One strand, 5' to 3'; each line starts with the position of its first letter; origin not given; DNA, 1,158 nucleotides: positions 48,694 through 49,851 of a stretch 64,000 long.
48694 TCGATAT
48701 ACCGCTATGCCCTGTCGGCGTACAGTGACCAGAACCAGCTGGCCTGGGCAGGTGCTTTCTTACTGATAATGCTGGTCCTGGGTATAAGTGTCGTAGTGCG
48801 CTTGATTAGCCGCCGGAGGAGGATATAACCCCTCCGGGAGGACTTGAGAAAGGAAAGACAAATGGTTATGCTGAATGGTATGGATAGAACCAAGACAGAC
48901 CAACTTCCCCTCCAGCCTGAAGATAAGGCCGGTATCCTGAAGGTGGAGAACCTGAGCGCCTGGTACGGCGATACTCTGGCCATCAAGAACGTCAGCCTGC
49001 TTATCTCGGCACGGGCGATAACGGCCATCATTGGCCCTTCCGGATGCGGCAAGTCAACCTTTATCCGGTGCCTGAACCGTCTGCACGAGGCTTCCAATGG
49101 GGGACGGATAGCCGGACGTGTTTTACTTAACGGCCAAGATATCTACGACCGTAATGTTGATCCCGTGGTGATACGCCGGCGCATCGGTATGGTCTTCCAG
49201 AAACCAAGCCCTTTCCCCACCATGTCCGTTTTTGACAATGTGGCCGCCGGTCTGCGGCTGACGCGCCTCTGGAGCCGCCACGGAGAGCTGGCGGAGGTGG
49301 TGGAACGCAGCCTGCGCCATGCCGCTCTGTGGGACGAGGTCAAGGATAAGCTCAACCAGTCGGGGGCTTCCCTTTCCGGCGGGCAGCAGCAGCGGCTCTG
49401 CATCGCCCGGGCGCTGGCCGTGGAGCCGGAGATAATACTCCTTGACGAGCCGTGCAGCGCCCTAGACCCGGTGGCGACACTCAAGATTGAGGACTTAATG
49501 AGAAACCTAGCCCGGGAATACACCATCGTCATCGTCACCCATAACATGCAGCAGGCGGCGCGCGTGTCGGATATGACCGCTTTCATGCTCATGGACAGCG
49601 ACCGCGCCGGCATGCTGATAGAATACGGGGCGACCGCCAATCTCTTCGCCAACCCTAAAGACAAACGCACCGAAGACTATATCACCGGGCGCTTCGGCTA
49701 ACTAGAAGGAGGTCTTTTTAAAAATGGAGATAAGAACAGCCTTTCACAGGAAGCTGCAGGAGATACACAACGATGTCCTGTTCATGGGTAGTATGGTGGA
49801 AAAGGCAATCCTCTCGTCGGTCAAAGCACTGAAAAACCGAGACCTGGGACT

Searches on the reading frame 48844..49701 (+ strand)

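Call 54: search_protein_families(library=pfam, proteins=[window:48844-49701:+], max_evalue=0.00001)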
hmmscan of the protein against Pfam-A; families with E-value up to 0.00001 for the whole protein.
window:48844-49701:+ (285 aa): 3 families
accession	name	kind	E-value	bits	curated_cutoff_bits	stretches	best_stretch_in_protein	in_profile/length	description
PF00005.33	ABC_tran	-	3.3e-33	115.6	25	1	48-204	2-136/137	ABC transporter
PF13304.12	AAA_21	-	1.4e-13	52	27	0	59-122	1-57/304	AAA domain, putative AbiEii toxin, Type IV TA system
PF02463.25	SMC_N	-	3e-07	30.5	40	1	56-245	23-209/220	RecF/RecN/SMC N terminal domain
